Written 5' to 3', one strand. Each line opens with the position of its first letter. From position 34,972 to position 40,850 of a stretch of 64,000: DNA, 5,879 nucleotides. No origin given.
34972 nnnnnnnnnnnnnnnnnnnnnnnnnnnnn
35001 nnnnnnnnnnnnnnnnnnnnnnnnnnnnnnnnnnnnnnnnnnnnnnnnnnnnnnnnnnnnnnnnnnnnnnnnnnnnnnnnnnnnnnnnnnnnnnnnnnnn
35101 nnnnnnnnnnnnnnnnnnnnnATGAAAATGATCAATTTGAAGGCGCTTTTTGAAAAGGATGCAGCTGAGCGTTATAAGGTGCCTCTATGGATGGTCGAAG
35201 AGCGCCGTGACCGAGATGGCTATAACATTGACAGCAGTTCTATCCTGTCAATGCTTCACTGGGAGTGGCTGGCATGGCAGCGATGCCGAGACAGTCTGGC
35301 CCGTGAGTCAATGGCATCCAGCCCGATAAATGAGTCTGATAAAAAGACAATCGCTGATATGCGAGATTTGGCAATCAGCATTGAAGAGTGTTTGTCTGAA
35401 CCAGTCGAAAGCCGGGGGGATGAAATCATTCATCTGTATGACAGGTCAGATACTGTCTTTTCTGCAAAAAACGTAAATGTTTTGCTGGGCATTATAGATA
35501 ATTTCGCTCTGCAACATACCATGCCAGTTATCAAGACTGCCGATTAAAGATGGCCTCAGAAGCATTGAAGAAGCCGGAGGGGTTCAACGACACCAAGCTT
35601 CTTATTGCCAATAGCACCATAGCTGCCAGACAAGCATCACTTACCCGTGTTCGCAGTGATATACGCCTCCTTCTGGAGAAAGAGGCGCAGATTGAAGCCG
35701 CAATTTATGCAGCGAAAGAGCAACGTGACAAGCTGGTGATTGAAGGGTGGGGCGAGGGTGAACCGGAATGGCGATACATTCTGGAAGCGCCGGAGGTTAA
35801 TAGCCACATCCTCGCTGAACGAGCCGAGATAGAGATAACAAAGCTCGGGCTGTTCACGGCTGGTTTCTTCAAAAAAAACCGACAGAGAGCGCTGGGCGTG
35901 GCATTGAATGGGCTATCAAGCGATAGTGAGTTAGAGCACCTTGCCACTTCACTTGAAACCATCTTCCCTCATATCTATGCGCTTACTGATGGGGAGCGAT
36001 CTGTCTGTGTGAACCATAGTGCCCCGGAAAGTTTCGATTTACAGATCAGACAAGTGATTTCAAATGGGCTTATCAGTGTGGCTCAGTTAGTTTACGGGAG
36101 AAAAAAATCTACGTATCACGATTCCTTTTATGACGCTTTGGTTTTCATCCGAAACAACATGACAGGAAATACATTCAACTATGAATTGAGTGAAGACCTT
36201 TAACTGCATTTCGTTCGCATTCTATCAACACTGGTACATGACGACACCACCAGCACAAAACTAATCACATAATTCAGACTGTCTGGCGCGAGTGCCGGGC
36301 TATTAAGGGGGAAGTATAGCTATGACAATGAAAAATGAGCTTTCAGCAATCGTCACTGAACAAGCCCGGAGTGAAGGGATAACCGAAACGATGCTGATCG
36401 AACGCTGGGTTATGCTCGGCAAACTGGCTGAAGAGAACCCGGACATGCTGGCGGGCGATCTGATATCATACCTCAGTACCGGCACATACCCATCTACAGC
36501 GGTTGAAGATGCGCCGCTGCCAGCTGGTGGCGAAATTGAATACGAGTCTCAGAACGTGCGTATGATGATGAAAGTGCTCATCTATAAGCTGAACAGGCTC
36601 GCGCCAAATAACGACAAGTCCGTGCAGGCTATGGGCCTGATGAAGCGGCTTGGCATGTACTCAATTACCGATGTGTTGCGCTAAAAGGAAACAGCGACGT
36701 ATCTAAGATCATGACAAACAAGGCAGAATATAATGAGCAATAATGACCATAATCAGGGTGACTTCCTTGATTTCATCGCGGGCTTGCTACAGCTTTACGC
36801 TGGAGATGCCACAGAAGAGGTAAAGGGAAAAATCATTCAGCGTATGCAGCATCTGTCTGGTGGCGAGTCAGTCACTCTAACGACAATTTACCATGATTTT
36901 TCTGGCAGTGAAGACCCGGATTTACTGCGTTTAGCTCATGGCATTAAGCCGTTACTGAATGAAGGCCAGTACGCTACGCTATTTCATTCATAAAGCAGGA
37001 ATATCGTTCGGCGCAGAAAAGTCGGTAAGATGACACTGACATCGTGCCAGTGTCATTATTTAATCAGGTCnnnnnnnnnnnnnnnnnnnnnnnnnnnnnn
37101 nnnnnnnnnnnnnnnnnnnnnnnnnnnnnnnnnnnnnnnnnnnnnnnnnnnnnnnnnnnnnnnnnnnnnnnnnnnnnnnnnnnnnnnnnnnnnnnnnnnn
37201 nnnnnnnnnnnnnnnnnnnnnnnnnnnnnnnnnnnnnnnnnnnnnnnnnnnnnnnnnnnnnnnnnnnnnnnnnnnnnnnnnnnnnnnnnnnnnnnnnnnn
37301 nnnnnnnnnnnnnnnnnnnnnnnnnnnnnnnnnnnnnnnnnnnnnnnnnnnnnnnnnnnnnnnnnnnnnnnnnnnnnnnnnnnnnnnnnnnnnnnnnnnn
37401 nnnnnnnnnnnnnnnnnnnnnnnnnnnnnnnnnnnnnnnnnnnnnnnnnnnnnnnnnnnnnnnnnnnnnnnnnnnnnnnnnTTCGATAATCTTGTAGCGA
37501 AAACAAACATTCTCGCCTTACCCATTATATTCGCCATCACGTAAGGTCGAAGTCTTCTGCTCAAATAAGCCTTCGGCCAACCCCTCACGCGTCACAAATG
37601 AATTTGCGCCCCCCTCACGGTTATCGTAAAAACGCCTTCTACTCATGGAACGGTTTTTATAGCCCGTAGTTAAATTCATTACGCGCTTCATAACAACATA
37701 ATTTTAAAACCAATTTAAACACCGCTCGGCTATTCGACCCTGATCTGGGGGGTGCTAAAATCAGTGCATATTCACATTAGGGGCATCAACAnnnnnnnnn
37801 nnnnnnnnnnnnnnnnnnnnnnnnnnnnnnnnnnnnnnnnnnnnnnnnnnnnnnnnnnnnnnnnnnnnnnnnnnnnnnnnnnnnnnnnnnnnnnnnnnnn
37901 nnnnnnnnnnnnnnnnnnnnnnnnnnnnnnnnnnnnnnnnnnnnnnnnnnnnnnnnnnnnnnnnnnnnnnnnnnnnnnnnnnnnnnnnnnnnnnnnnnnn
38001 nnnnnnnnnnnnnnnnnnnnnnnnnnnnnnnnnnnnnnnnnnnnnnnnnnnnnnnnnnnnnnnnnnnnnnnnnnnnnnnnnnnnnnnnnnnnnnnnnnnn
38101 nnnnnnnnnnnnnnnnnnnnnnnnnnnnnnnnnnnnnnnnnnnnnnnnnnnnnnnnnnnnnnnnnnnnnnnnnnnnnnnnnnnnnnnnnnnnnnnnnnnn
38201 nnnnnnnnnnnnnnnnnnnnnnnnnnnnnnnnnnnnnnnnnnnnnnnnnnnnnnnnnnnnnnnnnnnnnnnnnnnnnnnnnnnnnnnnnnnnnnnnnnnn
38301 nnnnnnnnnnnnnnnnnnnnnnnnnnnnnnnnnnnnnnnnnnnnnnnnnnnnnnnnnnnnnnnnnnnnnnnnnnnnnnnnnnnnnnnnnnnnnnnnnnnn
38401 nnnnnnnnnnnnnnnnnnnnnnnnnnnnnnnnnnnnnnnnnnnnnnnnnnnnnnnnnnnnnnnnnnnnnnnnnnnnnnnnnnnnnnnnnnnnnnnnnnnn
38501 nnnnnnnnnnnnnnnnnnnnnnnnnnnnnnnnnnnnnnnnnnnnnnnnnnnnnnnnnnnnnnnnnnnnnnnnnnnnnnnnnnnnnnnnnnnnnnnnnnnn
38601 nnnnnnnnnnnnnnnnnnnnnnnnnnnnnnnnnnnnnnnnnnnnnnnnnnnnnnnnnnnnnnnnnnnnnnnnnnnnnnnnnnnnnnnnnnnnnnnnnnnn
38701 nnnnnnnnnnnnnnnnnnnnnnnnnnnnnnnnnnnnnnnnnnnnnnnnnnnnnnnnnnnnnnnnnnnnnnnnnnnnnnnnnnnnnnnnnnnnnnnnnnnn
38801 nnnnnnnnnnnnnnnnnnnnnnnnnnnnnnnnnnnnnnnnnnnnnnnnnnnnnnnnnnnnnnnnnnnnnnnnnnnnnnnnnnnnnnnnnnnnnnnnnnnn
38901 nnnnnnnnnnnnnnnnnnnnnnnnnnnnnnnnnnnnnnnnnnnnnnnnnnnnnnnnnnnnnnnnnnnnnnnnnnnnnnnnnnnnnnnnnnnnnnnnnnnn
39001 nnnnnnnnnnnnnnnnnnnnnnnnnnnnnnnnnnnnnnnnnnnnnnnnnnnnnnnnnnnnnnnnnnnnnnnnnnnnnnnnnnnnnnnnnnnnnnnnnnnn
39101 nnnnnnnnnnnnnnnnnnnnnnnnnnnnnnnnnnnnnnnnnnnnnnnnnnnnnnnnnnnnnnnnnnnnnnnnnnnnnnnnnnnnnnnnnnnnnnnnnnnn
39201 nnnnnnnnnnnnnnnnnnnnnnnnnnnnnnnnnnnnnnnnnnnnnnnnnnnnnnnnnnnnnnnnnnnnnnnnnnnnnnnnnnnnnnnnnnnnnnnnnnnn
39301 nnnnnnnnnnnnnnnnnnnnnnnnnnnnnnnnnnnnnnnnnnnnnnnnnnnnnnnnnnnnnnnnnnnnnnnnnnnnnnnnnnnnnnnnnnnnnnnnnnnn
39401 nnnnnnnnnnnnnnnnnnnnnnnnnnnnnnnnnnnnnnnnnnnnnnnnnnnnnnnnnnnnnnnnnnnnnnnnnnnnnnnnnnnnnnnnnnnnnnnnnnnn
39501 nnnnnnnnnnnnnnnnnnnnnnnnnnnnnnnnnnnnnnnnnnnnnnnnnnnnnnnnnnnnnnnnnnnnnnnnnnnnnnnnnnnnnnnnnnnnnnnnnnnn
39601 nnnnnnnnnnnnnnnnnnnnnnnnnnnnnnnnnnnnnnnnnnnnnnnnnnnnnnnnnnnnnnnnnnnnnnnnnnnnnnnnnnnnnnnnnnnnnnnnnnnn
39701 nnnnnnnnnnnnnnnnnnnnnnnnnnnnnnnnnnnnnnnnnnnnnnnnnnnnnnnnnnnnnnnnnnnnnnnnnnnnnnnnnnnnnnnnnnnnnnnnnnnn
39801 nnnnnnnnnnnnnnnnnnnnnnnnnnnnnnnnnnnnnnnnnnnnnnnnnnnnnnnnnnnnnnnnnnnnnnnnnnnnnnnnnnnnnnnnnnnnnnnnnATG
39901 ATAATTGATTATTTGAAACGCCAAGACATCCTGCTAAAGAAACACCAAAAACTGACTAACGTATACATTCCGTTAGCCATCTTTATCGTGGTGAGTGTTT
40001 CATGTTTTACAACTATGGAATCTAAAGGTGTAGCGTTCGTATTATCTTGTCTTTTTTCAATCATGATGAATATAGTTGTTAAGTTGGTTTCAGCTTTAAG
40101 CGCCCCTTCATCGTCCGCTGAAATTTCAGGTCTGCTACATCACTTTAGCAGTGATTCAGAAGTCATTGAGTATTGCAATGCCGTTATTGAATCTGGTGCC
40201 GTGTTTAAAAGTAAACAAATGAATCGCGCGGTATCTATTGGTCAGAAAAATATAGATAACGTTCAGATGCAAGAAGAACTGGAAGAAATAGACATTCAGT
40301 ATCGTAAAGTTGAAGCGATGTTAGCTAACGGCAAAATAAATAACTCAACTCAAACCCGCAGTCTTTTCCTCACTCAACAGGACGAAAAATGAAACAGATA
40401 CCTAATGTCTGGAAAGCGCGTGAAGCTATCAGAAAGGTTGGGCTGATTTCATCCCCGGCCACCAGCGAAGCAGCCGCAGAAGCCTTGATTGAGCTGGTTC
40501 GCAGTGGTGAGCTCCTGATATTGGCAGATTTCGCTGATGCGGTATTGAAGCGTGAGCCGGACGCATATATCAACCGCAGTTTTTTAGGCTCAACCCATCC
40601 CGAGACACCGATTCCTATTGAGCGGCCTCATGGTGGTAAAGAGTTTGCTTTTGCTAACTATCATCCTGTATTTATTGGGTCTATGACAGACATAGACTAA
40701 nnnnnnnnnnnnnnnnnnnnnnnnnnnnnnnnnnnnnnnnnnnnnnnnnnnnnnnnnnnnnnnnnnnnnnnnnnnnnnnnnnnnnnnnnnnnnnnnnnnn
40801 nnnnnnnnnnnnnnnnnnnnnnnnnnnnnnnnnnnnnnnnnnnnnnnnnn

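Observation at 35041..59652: Recurring promoter-like motif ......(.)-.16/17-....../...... upstream of at least eight backbone transcription units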

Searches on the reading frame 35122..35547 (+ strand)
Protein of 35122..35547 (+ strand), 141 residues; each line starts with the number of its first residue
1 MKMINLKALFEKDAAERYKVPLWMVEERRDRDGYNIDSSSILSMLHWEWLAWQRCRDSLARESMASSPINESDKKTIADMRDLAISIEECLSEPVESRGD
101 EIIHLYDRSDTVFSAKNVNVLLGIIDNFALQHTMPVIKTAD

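Call 59: search_protein_families(library=pfam, max_evalue=0.1, proteins=[window:35122-35547:+])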
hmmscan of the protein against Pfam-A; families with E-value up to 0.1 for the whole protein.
window:35122-35547:+ (141 aa): 0 families

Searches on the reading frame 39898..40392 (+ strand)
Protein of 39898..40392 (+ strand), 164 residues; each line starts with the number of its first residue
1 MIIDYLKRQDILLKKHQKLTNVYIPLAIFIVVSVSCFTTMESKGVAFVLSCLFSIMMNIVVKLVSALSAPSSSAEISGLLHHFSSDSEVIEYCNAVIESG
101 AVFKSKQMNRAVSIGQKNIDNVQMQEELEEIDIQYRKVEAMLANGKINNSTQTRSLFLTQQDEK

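Call 60: search_protein_families(library=pfam, max_evalue=0.1, proteins=[window:39898-40392:+])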
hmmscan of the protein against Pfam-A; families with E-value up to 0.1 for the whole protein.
window:39898-40392:+ (164 aa): 3 families
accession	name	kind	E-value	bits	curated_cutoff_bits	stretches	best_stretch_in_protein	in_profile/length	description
PF16079.10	Phage_holin_5_2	-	0.024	15.3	29.2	1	12-66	11-67/76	Phage holin family Hol44, in holin superfamily V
PF12679.13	ABC2_membrane_2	-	0.024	14.3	27.2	1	26-100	168-245/283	ABC-2 family transporter protein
PF12722.12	Hid1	-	0.043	12.5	22.5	1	24-87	460-521/812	High-temperature-induced dauer-formation protein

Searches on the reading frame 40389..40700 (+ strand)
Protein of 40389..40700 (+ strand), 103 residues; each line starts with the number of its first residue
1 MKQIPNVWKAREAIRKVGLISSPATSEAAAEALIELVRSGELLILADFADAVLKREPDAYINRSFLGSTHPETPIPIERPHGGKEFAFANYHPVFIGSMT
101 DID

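Call 60: search_protein_families(library=pfam, max_evalue=0.1, proteins=[window:40389-40700:+])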
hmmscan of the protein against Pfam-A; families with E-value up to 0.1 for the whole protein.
window:40389-40700:+ (103 aa): 1 family
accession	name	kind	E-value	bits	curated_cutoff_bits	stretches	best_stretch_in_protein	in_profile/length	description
PF18111.7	RPGR1_C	-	0.032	14.5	22.9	1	59-91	29-60/165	Retinitis pigmentosa G-protein regulator interacting C-terminal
